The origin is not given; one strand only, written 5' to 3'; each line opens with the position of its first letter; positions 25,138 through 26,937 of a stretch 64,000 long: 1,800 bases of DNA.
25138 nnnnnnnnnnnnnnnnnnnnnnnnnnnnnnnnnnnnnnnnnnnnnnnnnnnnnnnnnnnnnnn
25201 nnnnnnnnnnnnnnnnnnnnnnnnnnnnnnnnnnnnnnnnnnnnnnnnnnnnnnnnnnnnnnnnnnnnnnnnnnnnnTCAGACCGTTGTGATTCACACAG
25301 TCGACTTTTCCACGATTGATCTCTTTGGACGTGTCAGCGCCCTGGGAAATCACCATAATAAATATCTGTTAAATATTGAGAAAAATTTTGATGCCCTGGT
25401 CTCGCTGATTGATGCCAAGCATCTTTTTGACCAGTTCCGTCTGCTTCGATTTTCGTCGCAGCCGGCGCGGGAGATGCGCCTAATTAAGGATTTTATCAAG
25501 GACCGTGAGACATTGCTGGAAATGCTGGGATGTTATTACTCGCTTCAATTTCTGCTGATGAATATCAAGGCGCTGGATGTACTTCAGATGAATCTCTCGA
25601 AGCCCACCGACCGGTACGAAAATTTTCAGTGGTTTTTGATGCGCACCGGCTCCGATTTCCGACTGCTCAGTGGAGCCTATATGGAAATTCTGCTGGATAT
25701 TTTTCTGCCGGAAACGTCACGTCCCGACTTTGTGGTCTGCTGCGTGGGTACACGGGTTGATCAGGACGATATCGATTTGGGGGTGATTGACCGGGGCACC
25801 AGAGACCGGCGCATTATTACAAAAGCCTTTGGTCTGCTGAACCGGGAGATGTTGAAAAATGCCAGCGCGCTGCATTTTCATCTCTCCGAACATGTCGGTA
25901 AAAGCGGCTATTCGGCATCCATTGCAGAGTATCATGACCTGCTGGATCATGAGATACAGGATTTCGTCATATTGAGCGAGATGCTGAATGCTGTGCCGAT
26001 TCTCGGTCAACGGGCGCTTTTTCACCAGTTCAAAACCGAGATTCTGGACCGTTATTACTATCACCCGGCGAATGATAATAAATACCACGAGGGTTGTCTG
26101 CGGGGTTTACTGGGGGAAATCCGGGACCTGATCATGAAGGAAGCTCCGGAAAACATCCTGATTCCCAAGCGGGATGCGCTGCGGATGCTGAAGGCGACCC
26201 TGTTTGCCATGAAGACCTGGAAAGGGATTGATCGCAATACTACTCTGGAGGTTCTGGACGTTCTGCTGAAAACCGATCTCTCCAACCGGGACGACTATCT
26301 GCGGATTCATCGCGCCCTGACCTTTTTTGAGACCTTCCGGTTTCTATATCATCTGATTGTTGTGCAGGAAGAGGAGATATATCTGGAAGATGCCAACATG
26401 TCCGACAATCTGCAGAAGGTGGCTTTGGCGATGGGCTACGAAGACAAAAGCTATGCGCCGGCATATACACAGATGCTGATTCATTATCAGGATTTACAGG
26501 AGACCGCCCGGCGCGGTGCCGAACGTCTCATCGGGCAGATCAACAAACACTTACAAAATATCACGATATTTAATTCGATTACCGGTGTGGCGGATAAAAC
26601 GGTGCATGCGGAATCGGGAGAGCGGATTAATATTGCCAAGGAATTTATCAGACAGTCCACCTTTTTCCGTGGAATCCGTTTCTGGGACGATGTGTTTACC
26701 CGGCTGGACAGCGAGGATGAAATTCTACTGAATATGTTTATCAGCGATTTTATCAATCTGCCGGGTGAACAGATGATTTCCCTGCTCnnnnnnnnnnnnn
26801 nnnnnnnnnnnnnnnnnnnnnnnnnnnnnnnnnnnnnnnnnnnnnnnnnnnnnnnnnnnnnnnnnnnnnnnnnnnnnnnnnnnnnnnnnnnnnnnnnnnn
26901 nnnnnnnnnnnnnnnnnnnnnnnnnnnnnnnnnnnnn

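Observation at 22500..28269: Divergent GlnE-like tandem nucleotidyltransferase encoded directly downstream of korDABC (2-oxoacid:ferredoxin oxidoreductase)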

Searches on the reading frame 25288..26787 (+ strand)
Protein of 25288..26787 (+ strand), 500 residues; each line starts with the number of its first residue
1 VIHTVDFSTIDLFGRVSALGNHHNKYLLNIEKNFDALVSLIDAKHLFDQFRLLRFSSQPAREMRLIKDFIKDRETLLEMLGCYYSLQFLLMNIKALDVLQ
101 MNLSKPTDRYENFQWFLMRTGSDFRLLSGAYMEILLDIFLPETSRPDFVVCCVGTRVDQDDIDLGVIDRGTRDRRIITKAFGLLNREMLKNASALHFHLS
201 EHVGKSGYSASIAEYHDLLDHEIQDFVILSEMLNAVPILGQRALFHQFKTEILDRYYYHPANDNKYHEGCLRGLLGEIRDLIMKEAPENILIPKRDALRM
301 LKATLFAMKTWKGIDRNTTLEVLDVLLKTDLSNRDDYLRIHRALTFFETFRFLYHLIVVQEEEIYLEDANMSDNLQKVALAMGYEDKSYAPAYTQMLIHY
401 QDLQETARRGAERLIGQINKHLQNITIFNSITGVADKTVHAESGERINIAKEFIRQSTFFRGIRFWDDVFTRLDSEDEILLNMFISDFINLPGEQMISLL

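Call 40: search_protein_families(library=pfam, proteins=[window:25288-26787:+], max_evalue=10)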
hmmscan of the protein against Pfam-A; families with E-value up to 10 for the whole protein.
window:25288-26787:+ (500 aa): 3 families
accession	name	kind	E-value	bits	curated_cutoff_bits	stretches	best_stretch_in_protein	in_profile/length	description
PF20169.3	DUF6537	-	0.00027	21.3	27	1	378-453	9-82/203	Family of unknown function (DUF6537)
PF08335.16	GlnD_UR_UTase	-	0.00094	19.7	21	1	312-410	49-136/141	GlnD PII-uridylyltransferase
PF14751.11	DUF4474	-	0.16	11.8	23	1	303-437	89-224/240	Domain of unknown function (DUF4474)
